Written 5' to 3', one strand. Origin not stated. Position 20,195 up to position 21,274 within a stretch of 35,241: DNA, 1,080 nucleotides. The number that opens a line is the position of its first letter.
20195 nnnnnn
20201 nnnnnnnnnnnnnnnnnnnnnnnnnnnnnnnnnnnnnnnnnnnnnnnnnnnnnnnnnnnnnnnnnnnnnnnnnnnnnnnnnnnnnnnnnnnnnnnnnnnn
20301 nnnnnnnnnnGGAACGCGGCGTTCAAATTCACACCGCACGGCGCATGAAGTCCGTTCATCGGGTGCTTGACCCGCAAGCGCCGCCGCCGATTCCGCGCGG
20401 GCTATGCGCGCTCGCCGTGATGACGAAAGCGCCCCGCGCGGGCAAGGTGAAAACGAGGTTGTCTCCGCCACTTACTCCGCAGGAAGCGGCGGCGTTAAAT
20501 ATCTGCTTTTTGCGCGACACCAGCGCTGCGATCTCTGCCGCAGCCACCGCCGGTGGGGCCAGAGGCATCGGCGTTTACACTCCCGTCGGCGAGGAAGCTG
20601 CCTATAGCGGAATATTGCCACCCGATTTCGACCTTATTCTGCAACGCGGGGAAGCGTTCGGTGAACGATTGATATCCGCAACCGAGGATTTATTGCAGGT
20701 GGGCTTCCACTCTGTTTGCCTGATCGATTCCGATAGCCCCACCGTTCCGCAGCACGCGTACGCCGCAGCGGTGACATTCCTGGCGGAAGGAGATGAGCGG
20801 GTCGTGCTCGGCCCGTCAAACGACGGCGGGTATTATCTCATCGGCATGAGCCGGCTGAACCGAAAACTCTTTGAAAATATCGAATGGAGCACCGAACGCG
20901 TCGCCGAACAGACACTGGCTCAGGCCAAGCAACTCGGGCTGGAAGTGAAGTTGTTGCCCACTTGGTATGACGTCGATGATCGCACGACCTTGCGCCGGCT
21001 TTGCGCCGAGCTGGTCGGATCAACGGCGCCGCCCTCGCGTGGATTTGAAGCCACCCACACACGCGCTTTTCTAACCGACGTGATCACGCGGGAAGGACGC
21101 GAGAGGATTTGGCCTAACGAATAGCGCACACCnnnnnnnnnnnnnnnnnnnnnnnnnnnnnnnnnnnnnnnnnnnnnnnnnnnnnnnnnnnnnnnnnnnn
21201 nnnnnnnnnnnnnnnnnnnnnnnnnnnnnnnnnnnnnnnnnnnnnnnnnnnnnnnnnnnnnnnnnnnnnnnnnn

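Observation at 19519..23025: Orphan four-gene cluster: SAM methyltransferase - DUF2064 (CofC-like) - SDR epimerase - MftF-like GT2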

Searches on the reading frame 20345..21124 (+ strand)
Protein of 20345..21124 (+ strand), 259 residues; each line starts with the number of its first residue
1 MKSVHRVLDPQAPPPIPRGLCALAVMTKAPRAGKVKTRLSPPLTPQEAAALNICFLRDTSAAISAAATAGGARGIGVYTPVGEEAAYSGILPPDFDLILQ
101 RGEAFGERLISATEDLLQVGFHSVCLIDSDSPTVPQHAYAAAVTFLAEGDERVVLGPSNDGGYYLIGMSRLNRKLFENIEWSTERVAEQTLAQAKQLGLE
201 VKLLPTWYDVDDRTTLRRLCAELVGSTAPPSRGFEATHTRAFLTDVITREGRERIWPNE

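Call 5: search_protein_families(library=ncbifam, proteins=[window:20345-21124:+], max_evalue=0.01)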
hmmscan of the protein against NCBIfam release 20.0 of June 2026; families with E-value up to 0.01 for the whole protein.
window:20345-21124:+ (259 aa): 2 families
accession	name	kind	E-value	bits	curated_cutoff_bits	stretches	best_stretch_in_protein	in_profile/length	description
TIGR04282.1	glyco_like_cofC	hypoth_equivalog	1.1e-49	168.8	134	1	23-213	1-186/189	TIGR04282 family arsenosugar biosynthesis glycosyltransferase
TIGR03552.1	F420_cofC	equivalog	4e-06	26.6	105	1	34-221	11-189/196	2-phospho-L-lactate guanylyltransferase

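Call 6: search_protein_families(library=pfam, proteins=[window:20345-21124:+], max_evalue=0.01)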
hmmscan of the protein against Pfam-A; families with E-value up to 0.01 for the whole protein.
window:20345-21124:+ (259 aa): 2 families
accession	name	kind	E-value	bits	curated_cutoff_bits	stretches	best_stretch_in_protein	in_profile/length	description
PF09837.15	DUF2064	-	8.8e-26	90.5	25.8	1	66-183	5-120/120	Uncharacterized protein conserved in bacteria (DUF2064)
PF01983.22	CofC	-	0.0043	16.7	22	0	118-211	85-174/217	Guanylyl transferase CofC like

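Call 13: find_homologous_proteins(query=window:20345-21124:+, max_evalue=1e-10)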
Query window:20345-21124:+ (259 aa): 7455 proteins with E <= 1e-10 among 8000 candidates; the best 120 are listed.
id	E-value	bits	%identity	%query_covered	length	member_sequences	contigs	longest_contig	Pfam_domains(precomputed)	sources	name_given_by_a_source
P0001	4.2e-169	579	100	100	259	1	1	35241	PF09837.16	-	-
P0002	4.9e-120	418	72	99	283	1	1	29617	PF09837.16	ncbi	-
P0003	2.2e-119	416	73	100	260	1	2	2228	PF09837.16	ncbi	-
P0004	3.9e-116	405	69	100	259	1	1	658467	PF09837.16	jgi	jgi:rSAM/selenodomain-associated transferase 1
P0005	6.2e-116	404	71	100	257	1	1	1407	PF09837.16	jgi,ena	-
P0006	7.1e-116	404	70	100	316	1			PF09837.16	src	-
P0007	7.7e-116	404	70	100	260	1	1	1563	PF09837.16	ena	-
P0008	3.2e-115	402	68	100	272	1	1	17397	PF09837.16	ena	-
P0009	3.3e-115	402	70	100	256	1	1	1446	PF09837.16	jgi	jgi:rSAM/selenodomain-associated transferase 1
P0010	5.0e-115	401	70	100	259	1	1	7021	PF09837.16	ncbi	-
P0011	2.9e-114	399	69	100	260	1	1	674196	PF09837.16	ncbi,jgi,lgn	ncbi:MAG: uncharacterized protein QOH88_873 [Verrucomicrobiota bacterium]|jgi:rSAM/selenodomain-asso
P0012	5.1e-114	398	70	100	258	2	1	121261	PF09837.16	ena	-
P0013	8.0e-114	397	69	100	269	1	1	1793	PF09837.16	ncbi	ncbi:MAG: TIGR04282 family arsenosugar biosynthesis glycosyltransferase [Chthoniobacterales bacteriu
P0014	9.7e-114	397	70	100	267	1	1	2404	PF09837.16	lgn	-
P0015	1.0e-113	397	68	100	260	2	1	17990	PF09837.16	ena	-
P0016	1.6e-113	396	69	100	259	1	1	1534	PF09837.16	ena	-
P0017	3.4e-113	395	68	100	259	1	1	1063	PF09837.16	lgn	-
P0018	3.4e-113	395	67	100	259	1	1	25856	PF09837.16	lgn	-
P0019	5.5e-113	395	68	100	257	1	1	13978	PF09837.16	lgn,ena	-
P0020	8.6e-113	394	69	100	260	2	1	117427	PF09837.16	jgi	jgi:rSAM/selenodomain-associated transferase 1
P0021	9.2e-113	394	67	99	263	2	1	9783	PF09837.16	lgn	-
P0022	1.1e-112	394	69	100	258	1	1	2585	PF09837.16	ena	-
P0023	1.5e-112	393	69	99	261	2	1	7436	PF09837.16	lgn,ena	-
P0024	2.0e-112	393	69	100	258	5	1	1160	PF09837.16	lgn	-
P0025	2.4e-112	393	68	100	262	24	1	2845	PF09837.16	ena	-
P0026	2.8e-112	392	69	100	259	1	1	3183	PF09837.16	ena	-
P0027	4.1e-112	392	70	99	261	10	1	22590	PF09837.16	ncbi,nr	ncbi:MAG TPA: TIGR04282 family arsenosugar biosynthesis glycosyltransferase [Chthoniobacterales bact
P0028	4.3e-112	392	69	100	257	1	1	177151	PF09837.16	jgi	jgi:uncharacterized protein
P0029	4.4e-112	392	69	100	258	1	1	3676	PF09837.16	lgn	-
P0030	4.5e-112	392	68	100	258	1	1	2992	PF09837.16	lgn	-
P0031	4.9e-112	392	69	100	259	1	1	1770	PF09837.16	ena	-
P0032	6.6e-112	391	68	100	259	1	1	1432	PF09837.16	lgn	-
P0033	8.9e-112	391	67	100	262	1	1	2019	PF09837.16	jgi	jgi:rSAM/selenodomain-associated transferase 1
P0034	1.5e-111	390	67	100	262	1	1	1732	PF01983.22,PF09837.16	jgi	jgi:rSAM/selenodomain-associated transferase 1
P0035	1.9e-111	390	68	99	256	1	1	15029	PF09837.16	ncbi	ncbi:MAG: TIGR04282 family arsenosugar biosynthesis glycosyltransferase [Chthoniobacterales bacteriu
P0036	2.1e-111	389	69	98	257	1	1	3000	PF09837.16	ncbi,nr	ncbi:MAG: TIGR04282 family arsenosugar biosynthesis glycosyltransferase [Verrucomicrobiota bacterium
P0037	2.2e-111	389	70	100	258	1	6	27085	PF09837.16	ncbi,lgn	ncbi:MAG: TIGR04282 family arsenosugar biosynthesis glycosyltransferase [Chthoniobacterales bacteriu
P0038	2.2e-111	389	68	100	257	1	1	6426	PF09837.16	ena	-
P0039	2.9e-111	389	69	99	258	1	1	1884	PF09837.16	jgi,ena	jgi:hypothetical protein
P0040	3.2e-111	389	67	99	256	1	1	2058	PF09837.16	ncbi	-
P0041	3.5e-111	389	67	99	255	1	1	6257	PF09837.16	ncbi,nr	ncbi:MAG: TIGR04282 family arsenosugar biosynthesis glycosyltransferase, partial [Verrucomicrobiota 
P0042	4.9e-111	388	68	100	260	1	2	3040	PF09837.16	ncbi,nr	ncbi:MAG: TIGR04282 family arsenosugar biosynthesis glycosyltransferase [Verrucomicrobiota bacterium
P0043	5.7e-111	388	66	100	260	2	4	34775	PF09837.16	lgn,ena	-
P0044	5.8e-111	388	68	100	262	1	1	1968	PF01983.22,PF09837.16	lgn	-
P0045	6.1e-111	388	68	100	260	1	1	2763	PF09837.16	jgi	jgi:hypothetical protein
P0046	8.0e-111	388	68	100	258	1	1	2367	PF09837.16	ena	-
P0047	1.0e-110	387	69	99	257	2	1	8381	PF09837.16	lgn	-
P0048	1.1e-110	387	68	100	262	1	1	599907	PF09837.16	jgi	jgi:rSAM/selenodomain-associated transferase 1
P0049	1.2e-110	387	66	100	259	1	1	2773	PF09837.16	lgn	-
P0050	1.3e-110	387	69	100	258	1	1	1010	PF09837.16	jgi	jgi:rSAM/selenodomain-associated transferase 1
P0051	1.3e-110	387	69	100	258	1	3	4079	PF09837.16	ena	-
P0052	1.3e-110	387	69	100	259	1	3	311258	PF09837.16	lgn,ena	-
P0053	1.4e-110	387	67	100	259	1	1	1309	PF09837.16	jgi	jgi:uncharacterized protein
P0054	1.6e-110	387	68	100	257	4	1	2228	PF09837.16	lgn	-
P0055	1.6e-110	387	66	100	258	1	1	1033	PF09837.16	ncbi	-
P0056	2.3e-110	386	69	100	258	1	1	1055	PF09837.16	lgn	-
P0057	2.3e-110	386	68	100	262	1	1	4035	PF09837.16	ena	-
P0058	2.7e-110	386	67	100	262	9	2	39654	PF09837.16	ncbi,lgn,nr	ncbi:MAG: TIGR04282 family arsenosugar biosynthesis glycosyltransferase [Chthoniobacterales bacteriu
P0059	2.8e-110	386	69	100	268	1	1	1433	PF09837.16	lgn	-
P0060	2.9e-110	386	66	100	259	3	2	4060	PF09837.16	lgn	-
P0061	3.1e-110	386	67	100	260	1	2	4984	PF09837.16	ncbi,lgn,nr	ncbi:MAG: TIGR04282 family arsenosugar biosynthesis glycosyltransferase [Verrucomicrobiota bacterium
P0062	3.6e-110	385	66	100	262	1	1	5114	PF09837.16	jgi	jgi:rSAM/selenodomain-associated transferase 1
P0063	3.6e-110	385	67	100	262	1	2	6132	PF09837.16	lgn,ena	-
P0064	3.7e-110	385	67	100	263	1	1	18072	PF09837.16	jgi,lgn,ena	-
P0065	4.1e-110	385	67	100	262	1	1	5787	PF09837.16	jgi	jgi:rSAM/selenodomain-associated transferase 1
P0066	5.1e-110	385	67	100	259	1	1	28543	PF09837.16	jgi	jgi:uncharacterized protein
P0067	6.2e-110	385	66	100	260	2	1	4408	PF09837.16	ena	-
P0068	6.5e-110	385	70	100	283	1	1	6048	PF09837.16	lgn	-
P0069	7.4e-110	384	68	100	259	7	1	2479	PF09837.16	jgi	jgi:rSAM/selenodomain-associated transferase 1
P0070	8.8e-110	384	65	100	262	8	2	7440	PF09837.16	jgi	jgi:rSAM/selenodomain-associated transferase 1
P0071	8.9e-110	384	67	99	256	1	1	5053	PF09837.16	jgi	jgi:rSAM/selenodomain-associated transferase 1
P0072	9.0e-110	384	67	99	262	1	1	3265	PF09837.16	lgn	-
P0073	9.4e-110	384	66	100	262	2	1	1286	PF09837.16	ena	-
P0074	9.9e-110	384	66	100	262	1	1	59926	PF09837.16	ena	-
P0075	1.0e-109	384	68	99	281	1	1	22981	PF09837.16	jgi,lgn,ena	-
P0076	1.1e-109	384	66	100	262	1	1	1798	PF09837.16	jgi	jgi:uncharacterized protein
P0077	1.1e-109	384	66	100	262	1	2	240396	PF09837.16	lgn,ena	-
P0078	1.2e-109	384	65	100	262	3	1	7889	PF09837.16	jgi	jgi:rSAM/selenodomain-associated transferase 1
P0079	1.3e-109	384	66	100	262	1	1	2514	PF09837.16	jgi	jgi:uncharacterized protein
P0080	1.6e-109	383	68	100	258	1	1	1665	PF09837.16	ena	-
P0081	1.6e-109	383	67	100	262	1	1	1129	PF09837.16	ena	-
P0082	1.6e-109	383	67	100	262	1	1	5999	PF09837.16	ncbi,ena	ncbi:MAG TPA: TIGR04282 family arsenosugar biosynthesis glycosyltransferase [Chthoniobacterales bact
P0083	2.0e-109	383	66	100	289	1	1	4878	PF09837.16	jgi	jgi:rSAM/selenodomain-associated transferase 1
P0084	2.2e-109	383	66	100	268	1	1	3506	PF09837.16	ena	-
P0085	2.7e-109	383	68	100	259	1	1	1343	PF09837.16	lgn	-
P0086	2.8e-109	383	66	100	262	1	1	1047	PF09837.16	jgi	jgi:uncharacterized protein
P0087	3.3e-109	382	66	100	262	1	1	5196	PF09837.16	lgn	-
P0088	3.9e-109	382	66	100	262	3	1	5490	PF09837.16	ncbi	-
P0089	3.9e-109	382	66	100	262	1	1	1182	PF09837.16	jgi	jgi:rSAM/selenodomain-associated transferase 1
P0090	4.0e-109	382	66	100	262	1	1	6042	PF09837.16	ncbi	-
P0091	4.0e-109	382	67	100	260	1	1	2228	PF09837.16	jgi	jgi:rSAM/selenodomain-associated transferase 1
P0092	4.1e-109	382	68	100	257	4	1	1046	PF09837.16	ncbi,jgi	jgi:hypothetical protein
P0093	4.1e-109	382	66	100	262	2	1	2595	PF09837.16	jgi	jgi:rSAM/selenodomain-associated transferase 1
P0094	4.3e-109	382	66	100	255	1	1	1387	PF09837.16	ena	-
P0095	4.7e-109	382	67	100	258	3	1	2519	PF09837.16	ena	-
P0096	5.4e-109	382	66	100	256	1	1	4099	PF09837.16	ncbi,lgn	-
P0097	5.4e-109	382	65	100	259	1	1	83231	PF09837.16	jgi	jgi:rSAM/selenodomain-associated transferase 1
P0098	6.5e-109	381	66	100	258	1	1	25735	PF09837.16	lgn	-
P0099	6.6e-109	381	68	100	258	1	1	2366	PF09837.16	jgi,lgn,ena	jgi:hypothetical protein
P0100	6.6e-109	381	66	99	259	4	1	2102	PF09837.16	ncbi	-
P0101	7.6e-109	381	66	100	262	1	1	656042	PF09837.16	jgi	jgi:rSAM/selenodomain-associated transferase 1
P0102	7.7e-109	381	66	100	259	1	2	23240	PF09837.16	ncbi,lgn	ncbi:TIGR04282 family arsenosugar biosynthesis glycosyltransferase [soil metagenome]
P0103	8.0e-109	381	68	99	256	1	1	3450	PF09837.16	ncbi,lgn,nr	ncbi:MAG TPA: TIGR04282 family arsenosugar biosynthesis glycosyltransferase [Chthoniobacterales bact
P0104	8.0e-109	381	67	100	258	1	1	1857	PF09837.16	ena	-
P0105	8.2e-109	381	66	100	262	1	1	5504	PF01983.22,PF09837.16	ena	-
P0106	8.4e-109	381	66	100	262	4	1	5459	PF09837.16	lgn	-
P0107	8.6e-109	381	65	100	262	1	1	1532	PF09837.16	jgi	jgi:rSAM/selenodomain-associated transferase 1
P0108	9.3e-109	381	67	100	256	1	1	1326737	PF09837.16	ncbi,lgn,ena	-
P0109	9.5e-109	381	66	100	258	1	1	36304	PF09837.16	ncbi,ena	-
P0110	1.1e-108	381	68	100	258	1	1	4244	PF09837.16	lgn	-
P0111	1.1e-108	381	67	99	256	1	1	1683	PF09837.16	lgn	-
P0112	1.4e-108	380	67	100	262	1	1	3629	PF09837.16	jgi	jgi:rSAM/selenodomain-associated transferase 1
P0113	1.6e-108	380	66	99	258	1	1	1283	PF09837.16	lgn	-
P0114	1.7e-108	380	66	100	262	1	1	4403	PF09837.16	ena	-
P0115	1.7e-108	380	65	100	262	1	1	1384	PF09837.16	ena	-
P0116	1.7e-108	380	64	100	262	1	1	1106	PF09837.16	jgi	jgi:rSAM/selenodomain-associated transferase 1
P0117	1.8e-108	380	68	100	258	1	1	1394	PF09837.16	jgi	jgi:rSAM/selenodomain-associated transferase 1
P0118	1.9e-108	380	67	100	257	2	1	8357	PF09837.16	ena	-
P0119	1.9e-108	380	65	100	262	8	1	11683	PF01983.22,PF09837.16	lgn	-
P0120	2.1e-108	380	67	100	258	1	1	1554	PF09837.16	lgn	-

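Call 14: find_encoding_contigs(protein=P0011, flank=8000, max_places=2)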
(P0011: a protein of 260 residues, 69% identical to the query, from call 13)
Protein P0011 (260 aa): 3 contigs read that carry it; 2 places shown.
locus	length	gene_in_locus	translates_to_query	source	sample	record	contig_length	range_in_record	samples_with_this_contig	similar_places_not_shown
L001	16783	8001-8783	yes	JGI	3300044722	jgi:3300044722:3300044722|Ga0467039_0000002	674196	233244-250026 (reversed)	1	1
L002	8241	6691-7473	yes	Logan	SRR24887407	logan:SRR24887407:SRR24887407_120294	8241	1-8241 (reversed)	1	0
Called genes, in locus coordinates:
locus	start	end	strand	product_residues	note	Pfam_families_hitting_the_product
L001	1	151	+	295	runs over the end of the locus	PF00781:DAGK_cat, PF19279:YegS_C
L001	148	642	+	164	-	PF01467:CTP_transf_like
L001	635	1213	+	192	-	PF00551:Formyl_trans_N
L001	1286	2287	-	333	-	PF01210:NAD_Gly3P_dh_N, PF02558:ApbA (faint), PF07479:NAD_Gly3P_dh_C, PF20618:GPD_NAD_C_bact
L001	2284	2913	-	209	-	PF02660:G3P_acyltransf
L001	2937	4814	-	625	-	PF01134:GIDA, PF12831:FAD_oxidored (weak), PF13932:SAM_GIDA_C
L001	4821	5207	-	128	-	PF00383:dCMP_cyt_deam_1, PF08211:dCMP_cyt_deam_2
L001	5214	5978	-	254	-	PF09335:VTT_dom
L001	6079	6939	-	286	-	PF02574:S-methyl_trans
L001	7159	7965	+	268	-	PF01209:Ubie_methyltran, PF05175:MTS (weak), PF13489:Methyltransf_23, PF02353:CMAS (weak), PF13847:Methyltransf_31, PF08241:Methyltransf_11, PF08242:Methyltransf_12, PF13649:Methyltransf_25, +2 more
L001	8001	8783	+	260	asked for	PF09837:DUF2064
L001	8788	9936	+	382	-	PF01073:3Beta_HSD, PF01370:Epimerase, PF02719:Polysacc_synt_2, PF05368:NmrA, PF07993:NAD_binding_4 (weak), PF16363:GDP_Man_Dehyd, PF01370:Epimerase, PF16363:GDP_Man_Dehyd, +1 more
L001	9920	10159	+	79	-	-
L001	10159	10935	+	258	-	PF00571:CBS (faint), PF01769:MgtE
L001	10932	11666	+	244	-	PF13641:Glyco_tranf_2_3 (weak), PF00535:Glycos_transf_2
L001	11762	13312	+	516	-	PF00174:Oxidored_molyb, PF03404:Mo-co_dimer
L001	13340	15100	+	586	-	-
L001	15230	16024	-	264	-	PF01149:Fapy_DNA_glyco, PF06831:H2TH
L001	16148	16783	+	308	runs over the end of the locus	PF01134:GIDA (faint), PF01266:DAO (faint), PF03486:HI0933_like (faint), PF07992:Pyr_redox_2, PF13738:Pyr_redox_3, PF00070:Pyr_redox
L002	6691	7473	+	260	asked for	PF09837:DUF2064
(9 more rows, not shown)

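Call 15: find_encoding_contigs(protein=P0108, flank=8000, max_places=2)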
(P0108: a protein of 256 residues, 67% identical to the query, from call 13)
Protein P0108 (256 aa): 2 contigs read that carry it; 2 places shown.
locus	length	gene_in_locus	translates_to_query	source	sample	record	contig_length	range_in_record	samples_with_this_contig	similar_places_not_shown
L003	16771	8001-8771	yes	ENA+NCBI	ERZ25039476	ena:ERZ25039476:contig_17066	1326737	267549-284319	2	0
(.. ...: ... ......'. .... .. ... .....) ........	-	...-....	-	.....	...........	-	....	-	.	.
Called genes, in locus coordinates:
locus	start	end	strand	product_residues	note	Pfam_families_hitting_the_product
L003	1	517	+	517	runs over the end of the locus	PF00209:SNF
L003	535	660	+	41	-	-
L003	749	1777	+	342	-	-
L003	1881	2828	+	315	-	PF00483:NTP_transferase, PF12804:NTP_transf_3, PF25084:LbH_EIF2B (faint), PF00132:Hexapep (faint)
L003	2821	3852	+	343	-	PF01636:APH, PF02958:EcKL (weak), PF19974:TCAD9 (weak)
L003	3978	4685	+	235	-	PF09865:DUF2092 (weak)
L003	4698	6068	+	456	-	PF07690:MFS_1, PF00854:PTR2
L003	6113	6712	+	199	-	PF18899:DUF5655, PF08818:DUF1801, PF13376:OmdA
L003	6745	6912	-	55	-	-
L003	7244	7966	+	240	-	PF01209:Ubie_methyltran, PF05175:MTS, PF13489:Methyltransf_23, PF02390:Methyltransf_4 (weak), PF13847:Methyltransf_31, PF08241:Methyltransf_11, PF08242:Methyltransf_12, PF13649:Methyltransf_25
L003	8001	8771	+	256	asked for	PF09837:DUF2064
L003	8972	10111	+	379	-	PF00106:adh_short (weak), PF01073:3Beta_HSD, PF01370:Epimerase, PF02719:Polysacc_synt_2 (weak), PF05368:NmrA (weak), PF16363:GDP_Man_Dehyd, PF01370:Epimerase, PF16363:GDP_Man_Dehyd, +2 more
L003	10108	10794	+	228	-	PF00535:Glycos_transf_2, PF13641:Glyco_tranf_2_3 (weak)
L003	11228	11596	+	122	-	-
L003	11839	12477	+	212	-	PF00890:FAD_binding_2 (weak), PF01266:DAO (faint), PF03486:HI0933_like (faint), PF07992:Pyr_redox_2, PF12831:FAD_oxidored (faint), PF13450:NAD_binding_8 (weak), PF13738:Pyr_redox_3 (weak), PF00070:Pyr_redox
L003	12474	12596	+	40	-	-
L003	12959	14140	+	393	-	PF13439:Glyco_transf_4, PF13579:Glyco_trans_4_4, PF20706:GT4-conflict, PF00534:Glycos_transf_1, PF13692:Glyco_trans_1_4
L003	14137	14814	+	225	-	-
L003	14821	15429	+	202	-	PF00080:Sod_Cu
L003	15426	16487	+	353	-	PF01966:HD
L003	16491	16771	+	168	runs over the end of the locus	-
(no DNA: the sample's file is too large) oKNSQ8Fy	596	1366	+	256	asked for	PF09837:DUF2064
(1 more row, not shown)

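Call 17: search_solved_structures(query=window:20345-21124:+, max_evalue=0.01, show_alignments=1)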
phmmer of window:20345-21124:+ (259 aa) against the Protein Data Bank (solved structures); distinct sequences matched with E-value up to 0.01: 1.
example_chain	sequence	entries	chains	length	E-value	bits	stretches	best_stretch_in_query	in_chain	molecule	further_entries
3cgx_A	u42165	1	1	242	1.6e-16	63.8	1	25-216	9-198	Putative nucleotide-diphospho-sugar transferase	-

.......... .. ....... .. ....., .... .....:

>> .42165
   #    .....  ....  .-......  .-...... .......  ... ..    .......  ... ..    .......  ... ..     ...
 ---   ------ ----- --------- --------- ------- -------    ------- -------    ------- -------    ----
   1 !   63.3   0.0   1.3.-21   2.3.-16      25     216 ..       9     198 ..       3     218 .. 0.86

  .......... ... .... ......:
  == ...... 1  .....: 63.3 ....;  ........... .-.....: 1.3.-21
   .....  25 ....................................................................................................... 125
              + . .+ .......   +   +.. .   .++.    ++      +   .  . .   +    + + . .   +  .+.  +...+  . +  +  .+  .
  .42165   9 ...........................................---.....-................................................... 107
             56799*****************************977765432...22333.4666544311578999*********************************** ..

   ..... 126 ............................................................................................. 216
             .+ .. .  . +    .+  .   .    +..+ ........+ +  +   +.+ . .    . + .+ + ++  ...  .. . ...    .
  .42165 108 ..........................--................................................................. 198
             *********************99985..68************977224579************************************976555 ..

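Call 27: search_protein_representatives(protein=window:20345-21124:+)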
Query: 259 residues. Proteins with E-value up to 0.001 (for the whole library): 16771; up to 1e-10: 8853; up to 1e-30: 381. The best 150 are listed.
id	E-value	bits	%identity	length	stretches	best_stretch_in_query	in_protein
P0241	3.5e-81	288.8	60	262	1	18-256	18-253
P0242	9.9e-78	277.5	56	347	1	3-257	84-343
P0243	1.9e-76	273.3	56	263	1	6-248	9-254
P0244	7.3e-75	268.1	59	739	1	18-243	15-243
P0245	3.7e-69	249.4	56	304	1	1-227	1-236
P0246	9.9e-69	248.0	56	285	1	18-244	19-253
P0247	3.4e-68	246.3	51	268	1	3-247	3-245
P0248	4.9e-68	245.8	50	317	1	6-256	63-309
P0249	1.9e-65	237.3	51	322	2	14-229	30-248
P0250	7.1e-65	235.4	47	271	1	7-257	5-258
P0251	1.5e-63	231.0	65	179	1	1-168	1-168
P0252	2.5e-63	230.3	48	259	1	6-245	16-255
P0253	1.6e-61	224.4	60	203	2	1-162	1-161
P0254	3.5e-60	220.0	49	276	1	3-259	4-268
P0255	4.7e-60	219.6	61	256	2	69-210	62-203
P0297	1.5e-44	168.8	46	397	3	106-228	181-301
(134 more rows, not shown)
